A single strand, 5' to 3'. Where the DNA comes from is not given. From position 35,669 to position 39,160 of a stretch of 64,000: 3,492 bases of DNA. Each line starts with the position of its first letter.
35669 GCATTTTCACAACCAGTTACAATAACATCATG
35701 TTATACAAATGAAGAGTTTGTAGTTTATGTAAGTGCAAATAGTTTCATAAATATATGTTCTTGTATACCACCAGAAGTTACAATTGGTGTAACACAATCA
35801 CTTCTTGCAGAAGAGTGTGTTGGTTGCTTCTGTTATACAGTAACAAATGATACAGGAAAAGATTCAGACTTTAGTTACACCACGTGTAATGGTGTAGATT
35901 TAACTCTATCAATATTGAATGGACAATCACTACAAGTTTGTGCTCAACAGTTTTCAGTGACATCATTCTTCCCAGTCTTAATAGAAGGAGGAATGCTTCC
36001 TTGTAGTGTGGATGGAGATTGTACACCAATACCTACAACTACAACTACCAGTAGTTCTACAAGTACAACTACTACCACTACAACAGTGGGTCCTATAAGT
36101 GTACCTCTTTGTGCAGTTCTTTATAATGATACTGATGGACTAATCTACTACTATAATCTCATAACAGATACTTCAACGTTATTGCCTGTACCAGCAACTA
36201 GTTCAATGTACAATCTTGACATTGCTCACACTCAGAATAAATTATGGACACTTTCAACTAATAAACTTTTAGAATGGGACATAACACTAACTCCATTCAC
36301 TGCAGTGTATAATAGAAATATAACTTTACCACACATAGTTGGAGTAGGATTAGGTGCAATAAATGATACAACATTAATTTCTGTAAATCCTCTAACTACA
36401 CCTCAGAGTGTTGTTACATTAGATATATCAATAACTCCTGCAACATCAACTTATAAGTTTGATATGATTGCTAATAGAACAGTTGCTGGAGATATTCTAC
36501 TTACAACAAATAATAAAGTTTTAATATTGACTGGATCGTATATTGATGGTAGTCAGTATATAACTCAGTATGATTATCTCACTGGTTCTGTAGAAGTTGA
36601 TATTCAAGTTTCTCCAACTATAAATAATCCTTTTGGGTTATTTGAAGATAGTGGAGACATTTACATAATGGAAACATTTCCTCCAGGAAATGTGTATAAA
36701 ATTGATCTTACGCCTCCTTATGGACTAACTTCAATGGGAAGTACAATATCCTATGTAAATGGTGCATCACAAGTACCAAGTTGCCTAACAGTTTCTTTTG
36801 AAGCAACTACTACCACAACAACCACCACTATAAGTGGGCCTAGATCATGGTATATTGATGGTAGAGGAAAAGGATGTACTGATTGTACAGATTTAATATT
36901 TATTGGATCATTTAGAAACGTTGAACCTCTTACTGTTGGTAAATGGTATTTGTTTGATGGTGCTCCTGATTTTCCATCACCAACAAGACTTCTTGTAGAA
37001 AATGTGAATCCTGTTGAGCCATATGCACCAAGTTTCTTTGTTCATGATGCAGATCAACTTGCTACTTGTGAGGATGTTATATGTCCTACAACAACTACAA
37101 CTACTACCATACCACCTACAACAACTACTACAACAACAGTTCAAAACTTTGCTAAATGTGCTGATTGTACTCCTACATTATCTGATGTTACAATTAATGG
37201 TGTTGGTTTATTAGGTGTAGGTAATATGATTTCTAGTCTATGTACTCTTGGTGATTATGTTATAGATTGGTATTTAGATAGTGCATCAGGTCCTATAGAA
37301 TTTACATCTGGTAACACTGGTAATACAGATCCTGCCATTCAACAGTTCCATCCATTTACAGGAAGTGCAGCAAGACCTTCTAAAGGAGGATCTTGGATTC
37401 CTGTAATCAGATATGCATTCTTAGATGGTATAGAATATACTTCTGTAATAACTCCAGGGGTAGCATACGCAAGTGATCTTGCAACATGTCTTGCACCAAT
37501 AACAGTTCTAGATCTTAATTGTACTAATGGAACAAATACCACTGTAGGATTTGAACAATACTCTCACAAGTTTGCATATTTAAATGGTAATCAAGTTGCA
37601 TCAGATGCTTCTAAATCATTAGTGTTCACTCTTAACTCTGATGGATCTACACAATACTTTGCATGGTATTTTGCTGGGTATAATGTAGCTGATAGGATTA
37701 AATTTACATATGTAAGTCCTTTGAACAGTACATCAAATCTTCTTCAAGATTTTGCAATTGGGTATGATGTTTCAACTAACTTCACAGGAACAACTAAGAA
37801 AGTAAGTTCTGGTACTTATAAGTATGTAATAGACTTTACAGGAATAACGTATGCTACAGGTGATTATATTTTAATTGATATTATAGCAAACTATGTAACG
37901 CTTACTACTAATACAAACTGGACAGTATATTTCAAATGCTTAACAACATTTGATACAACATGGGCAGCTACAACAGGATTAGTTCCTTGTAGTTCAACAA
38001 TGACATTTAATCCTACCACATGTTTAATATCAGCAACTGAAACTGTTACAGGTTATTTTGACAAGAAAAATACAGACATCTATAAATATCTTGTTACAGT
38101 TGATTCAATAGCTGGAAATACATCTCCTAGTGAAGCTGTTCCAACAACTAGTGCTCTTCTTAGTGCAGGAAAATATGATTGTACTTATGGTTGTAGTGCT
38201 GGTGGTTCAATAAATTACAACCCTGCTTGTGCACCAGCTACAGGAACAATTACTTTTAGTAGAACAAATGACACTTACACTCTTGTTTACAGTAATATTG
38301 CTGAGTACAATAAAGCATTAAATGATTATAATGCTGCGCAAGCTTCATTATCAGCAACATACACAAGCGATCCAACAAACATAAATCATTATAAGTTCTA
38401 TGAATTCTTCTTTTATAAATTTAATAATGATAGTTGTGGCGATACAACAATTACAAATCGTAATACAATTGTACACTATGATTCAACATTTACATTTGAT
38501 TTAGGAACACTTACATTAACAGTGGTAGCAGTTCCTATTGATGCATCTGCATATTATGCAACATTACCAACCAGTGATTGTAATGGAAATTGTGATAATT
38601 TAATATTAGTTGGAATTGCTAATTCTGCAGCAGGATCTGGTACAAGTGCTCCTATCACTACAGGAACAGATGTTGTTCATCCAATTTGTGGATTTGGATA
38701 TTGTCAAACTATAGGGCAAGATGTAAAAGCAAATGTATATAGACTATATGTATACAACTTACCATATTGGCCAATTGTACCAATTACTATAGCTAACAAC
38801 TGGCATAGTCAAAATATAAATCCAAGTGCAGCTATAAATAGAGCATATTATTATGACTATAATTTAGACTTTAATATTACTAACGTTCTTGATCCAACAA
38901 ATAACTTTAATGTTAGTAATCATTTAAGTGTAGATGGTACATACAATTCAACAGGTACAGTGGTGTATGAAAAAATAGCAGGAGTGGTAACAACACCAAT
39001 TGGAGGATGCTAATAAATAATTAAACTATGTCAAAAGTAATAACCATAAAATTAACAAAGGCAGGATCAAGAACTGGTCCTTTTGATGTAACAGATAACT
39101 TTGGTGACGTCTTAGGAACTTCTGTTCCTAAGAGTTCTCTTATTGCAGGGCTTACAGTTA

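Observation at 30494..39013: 2839-aa modular receptor-binding giant with poly-Thr linkers; a Cys-rich module is shared with a separate fibre gene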

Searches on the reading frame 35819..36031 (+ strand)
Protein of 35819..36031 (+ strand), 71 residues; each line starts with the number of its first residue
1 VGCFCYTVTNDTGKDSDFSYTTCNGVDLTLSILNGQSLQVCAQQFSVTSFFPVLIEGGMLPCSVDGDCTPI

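Call 36: find_homologous_proteins(query=A2, max_evalue=0.001)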
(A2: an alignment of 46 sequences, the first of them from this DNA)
Query A2 (46 sequences) (71 aa, profile of the alignment): 1 proteins with E <= 0.001 among 48 candidates.
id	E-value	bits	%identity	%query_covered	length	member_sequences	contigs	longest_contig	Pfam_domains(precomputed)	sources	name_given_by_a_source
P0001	1.2e-18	85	65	96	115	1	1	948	-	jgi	jgi:hypothetical protein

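Call 40: predict_structure(alignment_id=A2)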
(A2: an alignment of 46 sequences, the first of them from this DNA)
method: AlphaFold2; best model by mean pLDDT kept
length: 71 residues; sequences in the alignment: 46
mean_pLDDT: 93.1   pTM: 0.78
mean pLDDT of the five models: 93.1, 91.9, 91.7, 89.9, 88.6
residues with pLDDT >= 90: 63; 70-90: 6; 50-70: 2; < 50: 0
segments of 3 or more residues with pLDDT < 50: none
pLDDT, mean of each block of 10 residues (from residue 1): 94 95 96 95 95 93 87 56
secondary structure, 60 per line:
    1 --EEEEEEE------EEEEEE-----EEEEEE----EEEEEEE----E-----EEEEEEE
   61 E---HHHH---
elements in order: E3-9 E16-21 E27-32 E37-43 E54-61 H65-68
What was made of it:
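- Its model has pLDDT 93 (call 40). The AF2 model is confident (call 40).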

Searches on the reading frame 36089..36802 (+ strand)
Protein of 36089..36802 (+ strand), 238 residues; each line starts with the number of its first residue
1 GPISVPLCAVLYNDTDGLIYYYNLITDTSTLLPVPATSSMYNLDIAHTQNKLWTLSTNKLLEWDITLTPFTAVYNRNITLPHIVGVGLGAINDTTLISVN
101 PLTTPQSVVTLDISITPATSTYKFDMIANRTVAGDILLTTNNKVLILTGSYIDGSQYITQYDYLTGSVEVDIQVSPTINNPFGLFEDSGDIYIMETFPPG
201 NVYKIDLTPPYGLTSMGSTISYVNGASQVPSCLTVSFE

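Call 104: find_related_loci(query=A6, collection=genome_contigs, flank=6000)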
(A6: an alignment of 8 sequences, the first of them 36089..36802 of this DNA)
Query A6 (238 aa) in genome_contigs; peptide patterns used: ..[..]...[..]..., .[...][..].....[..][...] (x = any residue, [..] = any of these).
16 stretches matched a pattern; 1 encode a relative of the query (tblastn E <= 1e-3); 1 distinct loci.
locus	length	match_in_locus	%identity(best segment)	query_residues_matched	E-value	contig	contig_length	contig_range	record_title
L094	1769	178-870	56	5-238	8e-78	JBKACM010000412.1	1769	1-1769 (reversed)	MAG: Alphaproteobacteria bacterium isolate XQGS-1 NODE_411_length_1769_cov_15.174941, whole genome shotgun sequence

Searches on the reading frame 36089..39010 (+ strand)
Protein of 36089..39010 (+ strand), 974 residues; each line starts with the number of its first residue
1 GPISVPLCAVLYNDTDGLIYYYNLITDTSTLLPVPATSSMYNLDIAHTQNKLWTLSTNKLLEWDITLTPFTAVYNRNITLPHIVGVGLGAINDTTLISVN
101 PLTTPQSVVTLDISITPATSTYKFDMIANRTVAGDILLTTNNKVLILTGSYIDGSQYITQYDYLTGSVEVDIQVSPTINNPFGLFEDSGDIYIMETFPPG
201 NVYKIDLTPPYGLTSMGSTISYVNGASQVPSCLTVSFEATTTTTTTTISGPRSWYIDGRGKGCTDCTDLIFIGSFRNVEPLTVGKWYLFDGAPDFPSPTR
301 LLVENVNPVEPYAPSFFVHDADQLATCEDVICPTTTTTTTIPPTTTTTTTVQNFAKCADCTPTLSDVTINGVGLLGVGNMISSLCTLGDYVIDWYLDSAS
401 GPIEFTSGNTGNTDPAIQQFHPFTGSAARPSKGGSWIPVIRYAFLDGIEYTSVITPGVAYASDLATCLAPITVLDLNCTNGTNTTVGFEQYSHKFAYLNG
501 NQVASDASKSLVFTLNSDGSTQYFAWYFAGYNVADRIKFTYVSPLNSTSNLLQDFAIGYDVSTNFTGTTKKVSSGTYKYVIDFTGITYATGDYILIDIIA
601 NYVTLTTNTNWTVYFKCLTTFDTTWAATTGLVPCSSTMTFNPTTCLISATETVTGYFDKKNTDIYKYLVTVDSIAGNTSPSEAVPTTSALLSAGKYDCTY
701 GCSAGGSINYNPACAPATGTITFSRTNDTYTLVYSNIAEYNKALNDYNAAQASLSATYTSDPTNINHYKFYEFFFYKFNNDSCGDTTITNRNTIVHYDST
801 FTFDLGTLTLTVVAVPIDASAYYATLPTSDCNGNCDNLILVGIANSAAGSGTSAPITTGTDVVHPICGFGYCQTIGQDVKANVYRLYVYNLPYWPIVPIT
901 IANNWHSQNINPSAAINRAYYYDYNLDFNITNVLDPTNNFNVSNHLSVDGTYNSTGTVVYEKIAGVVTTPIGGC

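Call 22: find_homologous_proteins(query=window:36089-39010:+, max_evalue=0.001)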
Query window:36089-39010:+ (974 aa): 48 proteins with E <= 0.001 among 8000 candidates.
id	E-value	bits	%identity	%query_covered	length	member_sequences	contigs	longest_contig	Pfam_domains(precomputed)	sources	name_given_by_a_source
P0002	4.0e-253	861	66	62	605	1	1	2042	-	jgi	-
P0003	1.3e-184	634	52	64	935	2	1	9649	-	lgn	-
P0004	2.9e-155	537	49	61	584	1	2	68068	-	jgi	-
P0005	5.8e-154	533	47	64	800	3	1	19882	-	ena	-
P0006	3.7e-144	500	45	64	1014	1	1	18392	PF13573.13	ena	-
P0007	1.6e-128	448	43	64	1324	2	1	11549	-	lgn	-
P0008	8.0e-126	440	42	64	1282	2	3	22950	PF13306.13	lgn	-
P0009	3.2e-96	342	39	64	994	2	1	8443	PF13573.13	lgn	-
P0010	1.4e-93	333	37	64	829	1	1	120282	-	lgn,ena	-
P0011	5.7e-90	321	36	65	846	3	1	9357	-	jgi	jgi:hypothetical protein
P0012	1.7e-88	316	37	65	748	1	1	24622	-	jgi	jgi:hypothetical protein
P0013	9.4e-85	304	43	43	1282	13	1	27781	-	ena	-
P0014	1.5e-82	296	35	66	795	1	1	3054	PF00041.28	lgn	-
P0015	5.3e-82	295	35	65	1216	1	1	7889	-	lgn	-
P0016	3.7e-68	249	52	24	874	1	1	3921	-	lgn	-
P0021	6.7e-54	202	30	63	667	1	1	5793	-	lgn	-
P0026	1.3e-48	184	29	61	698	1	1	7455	-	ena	-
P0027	3.9e-48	182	31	60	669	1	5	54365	-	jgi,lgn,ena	-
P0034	5.7e-35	139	28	66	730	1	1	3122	PF00028.24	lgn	-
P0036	1.5e-32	131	46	20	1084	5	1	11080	PF13573.13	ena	-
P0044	3.7e-29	120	41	25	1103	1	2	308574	-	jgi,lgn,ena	jgi:hypothetical protein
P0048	9.1e-23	99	37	24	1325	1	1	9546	-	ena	-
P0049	5.8e-9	53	29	28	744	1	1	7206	-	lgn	-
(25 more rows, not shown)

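Call 26: find_encoding_contigs(protein=P0036, flank=10000, max_places=3)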
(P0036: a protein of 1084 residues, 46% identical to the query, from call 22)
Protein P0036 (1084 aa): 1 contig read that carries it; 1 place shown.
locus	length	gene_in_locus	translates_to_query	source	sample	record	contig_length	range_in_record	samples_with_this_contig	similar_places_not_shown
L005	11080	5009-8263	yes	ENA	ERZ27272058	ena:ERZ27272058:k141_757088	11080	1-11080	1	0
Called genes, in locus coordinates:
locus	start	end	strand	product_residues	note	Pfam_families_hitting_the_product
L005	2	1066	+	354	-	?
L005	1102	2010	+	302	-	-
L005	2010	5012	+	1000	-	-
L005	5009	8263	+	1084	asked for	PF13573:SprB (weak)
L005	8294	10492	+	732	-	-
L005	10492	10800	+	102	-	-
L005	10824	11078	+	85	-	?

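Call 53: search_solved_structures(query=window:36089-39010:+, max_evalue=1)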
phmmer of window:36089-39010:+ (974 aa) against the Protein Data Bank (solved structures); distinct sequences matched with E-value up to 1: 0.

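Call 80: predict_structure(alignment_id=A5)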
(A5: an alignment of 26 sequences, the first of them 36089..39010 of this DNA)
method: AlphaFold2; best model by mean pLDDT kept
length: 974 residues; sequences in the alignment: 26
mean_pLDDT: 71.8   pTM: 0.52
mean pLDDT of the five models: 71.8, 71.7, 71.5, 70.9, 69.6
residues with pLDDT >= 90: 336; 70-90: 269; 50-70: 131; < 50: 238
segments of 3 or more residues with pLDDT < 50: 242-425, 438-448, 450-453, 455-461, 701-716, 854-861
pLDDT, mean of each block of 10 residues (from residue 1): 93 95 96 84 93 94 97 98 92 98 96 97 97 96 97 93 97 95 96 92 96 95 96 89 40 28 27 26 24 29 26 25 25 27 30 28 30 30 41 40 40 36 48 55 44 48 51 74 82 80 67 85 91 80 80 85 66 87 86 86 61 92 82 89 81 86 90 71 78 67 33 52 85 87 86 89 85 72 56 88 95 82 61 59 80 46 60 79 90 66 76 72 92 89 89 91 92 71
secondary structure, 60 per line:
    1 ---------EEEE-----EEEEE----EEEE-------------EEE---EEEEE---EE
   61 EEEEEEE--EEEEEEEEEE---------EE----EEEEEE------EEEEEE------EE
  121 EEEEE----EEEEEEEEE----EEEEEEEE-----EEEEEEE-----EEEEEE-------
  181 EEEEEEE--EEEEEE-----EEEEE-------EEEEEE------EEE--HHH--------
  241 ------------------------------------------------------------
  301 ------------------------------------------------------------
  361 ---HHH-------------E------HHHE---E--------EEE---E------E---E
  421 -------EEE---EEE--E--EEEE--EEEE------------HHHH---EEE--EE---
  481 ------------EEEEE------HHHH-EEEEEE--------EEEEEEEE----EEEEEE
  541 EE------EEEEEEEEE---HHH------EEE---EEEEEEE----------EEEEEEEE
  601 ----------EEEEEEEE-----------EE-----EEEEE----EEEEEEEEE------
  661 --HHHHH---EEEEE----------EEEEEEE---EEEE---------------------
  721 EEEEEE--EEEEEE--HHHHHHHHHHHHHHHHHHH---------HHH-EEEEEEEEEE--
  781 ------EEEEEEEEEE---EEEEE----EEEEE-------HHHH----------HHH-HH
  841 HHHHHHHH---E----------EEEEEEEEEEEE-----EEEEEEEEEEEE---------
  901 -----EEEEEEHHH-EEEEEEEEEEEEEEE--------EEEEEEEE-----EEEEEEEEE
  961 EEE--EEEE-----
elements in order (helices of 4 or more, strands of 3 or more residues): E10-13 E19-23 E28-31 E45-47 E51-55 E59-67 E70-79 E95-100 E107-112 E119-125 E130-138 E143-150 E156-162 E168-173 E181-187 E190-195 E201-205 E213-218 E225-227 E403-405 E428-430 E434-436 E442-445 E448-451 H464-467 E471-473 E493-497 H504-507 E509-514 E523-530 E535-542 E549-557 E570-572 E576-582 E593-600 E611-618 E637-641 E646-654 H663-667 E671-675 E686-692 E696-699 E721-726 E729-734 H737-755 E769-778 E787-796 E800-804 E809-813 H821-824 H839-848 E863-874 E880-891 E906-911 E916-930 E939-946 E952-963 E966-969
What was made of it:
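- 36089..36802 (+): Module C: five-bladed beta-propeller (aa 1866-2103). AF2 pLDDT is about 95, with 20 strands (call 80).
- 36836..37084 (+): Module D (aa 2115-2197), small and of unknown fold. The model is low-confidence (call 80).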

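Call 82: fold_search(model_id=the predicted structure, library=pdb)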
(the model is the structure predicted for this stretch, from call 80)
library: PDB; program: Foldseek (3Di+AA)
matches with E <= 10: 1552; with E <= 0.001: 458
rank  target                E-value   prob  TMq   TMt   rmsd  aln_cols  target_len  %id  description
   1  8pju                  3.5e-07  1.00  0.17  0.52   7.1       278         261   12  Crystal structure of the computationally designed SAKe6DEtal protein (released 2024-07-10)
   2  9oz1_A                5.6e-07  1.00  0.17  0.21  44.2       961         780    8  Cryo-EM structure of chicken ROS1 in apo-state. Cryo-EM refinement is focused on the "leg" region of chicken ROS1. (released 2026-02-25)
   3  8dvm_A                6.6e-07  1.00  0.17  0.26   7.0       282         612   13  Crystal structure of LRP6 E3E4 in complex with disulfide constrained peptide E3.6 (released 2023-03-29)
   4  22gv_A                2.0e-06  1.00  0.15  0.48   8.5       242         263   12  Crystal structure of the CJ1041C protein from Campylobacter jejuni in complex with Ca2+ in space group P1 (released 2026-04-01)
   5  4a0p_A                2.2e-06  1.00  0.17  0.26   7.4       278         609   14  Crystal structure of LRP6P3E3P4E4 (released 2011-10-26)
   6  8jx8_A                2.9e-06  1.00  0.17  0.12   7.3       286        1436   12  rat megalin head (released 2024-06-19)
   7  8em7_A                3.0e-06  1.00  0.17  0.04   6.2       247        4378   11  Cryo-EM structure of LRP2 at pH 5.2 (released 2023-02-08)
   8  8em4_A                3.4e-06  1.00  0.17  0.05   7.5       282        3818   13  Cryo-EM structure of LRP2 at pH 7.5 (released 2023-02-08)
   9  22gu                  4.6e-06  1.00  0.14  0.45   8.8       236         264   13  Crystal structure of the CJ1041C protein from Campylobacter jejuni in complex with Ca2+ in space group P212121 (released 2026-04-01)
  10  22gw_B                5.1e-06  1.00  0.14  0.45   9.1       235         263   12  Crystal structure of the CJ1041C protein from Campylobacter jejuni in the apo form in space group P2 (released 2026-04-01)
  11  8ctg_C                6.0e-06  1.00  0.16  0.25   8.1       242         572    9  Extracellular architecture of an engineered canonical Wnt signaling ternary complex (released 2023-03-15)
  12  5c2v_B                6.3e-06  1.00  0.15  0.34   9.7       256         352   10  Kuenenia stuttgartiensis Hydrazine Synthase (released 2015-10-14)
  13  7nam_A                6.7e-06  1.00  0.17  0.44   6.5       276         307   10  LRP6_E1 in complex with Lr-EET-3.5 (released 2022-06-29)
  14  8jxe_B                6.7e-06  1.00  0.16  0.11   7.8       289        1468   11  rat megalin RAP complex head (released 2024-06-19)
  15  7mx5_A                6.7e-06  1.00  0.16  0.32   8.0       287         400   10  Crystal structure of TolB from Acinetobacter baumannii (released 2021-05-26)
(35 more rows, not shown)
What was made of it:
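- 36089..36802 (+): Foldseek gives propeller hits (call 82).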

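Call 84: find_encoding_contigs(protein=P0044, flank=8000, max_places=1)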
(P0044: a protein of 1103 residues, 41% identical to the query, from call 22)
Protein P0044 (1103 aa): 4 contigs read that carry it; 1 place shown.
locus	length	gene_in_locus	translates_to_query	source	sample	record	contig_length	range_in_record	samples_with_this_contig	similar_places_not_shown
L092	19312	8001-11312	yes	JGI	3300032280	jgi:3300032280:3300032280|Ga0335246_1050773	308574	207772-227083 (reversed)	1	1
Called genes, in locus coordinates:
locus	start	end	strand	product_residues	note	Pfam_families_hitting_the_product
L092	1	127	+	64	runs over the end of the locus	-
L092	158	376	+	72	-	-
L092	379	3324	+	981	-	-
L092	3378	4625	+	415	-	PF11397:GlcNAc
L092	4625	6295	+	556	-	PF01755:Glyco_transf_25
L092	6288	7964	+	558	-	PF09612:HtrL_YibB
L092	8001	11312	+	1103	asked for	-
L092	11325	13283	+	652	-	-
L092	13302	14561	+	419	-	-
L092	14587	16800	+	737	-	-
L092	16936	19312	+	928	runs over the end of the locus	PF03104:DNA_pol_B_exo1, PF13482:RNase_H_2 (weak), PF00136:DNA_pol_B (faint)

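Call 85: find_encoding_contigs(protein=P0010, flank=8000, max_places=1)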
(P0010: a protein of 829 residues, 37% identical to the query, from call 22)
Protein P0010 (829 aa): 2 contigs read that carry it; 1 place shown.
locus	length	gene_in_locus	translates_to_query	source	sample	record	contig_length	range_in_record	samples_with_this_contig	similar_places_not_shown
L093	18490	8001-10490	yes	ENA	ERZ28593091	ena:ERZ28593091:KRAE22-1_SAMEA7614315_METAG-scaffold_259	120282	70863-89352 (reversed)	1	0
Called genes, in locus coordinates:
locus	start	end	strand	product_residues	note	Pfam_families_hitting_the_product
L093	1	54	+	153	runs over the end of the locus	-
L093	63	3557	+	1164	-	-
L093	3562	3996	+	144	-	-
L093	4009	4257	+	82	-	-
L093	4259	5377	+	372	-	-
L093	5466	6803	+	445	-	-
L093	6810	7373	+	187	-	-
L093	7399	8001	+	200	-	-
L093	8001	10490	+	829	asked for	-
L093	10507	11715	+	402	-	-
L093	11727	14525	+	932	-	-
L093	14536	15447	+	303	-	-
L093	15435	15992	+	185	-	PF00777:Glyco_transf_29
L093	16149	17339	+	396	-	-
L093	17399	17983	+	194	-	-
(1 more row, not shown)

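Call 100: search_solved_structures(query=A5, max_evalue=1)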
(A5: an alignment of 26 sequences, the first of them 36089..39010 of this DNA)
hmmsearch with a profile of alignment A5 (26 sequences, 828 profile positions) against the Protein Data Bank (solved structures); distinct sequences matched with E-value up to 1: 0.
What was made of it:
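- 37142..39010 (+): Module E (aa 2217-2839), the terminal beta-rich module ending ...GGC. It is sub-modular: E1 is about 2217-2483 and E2 is 2484-2839. No PDB relative by sequence (calls 53, 100).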
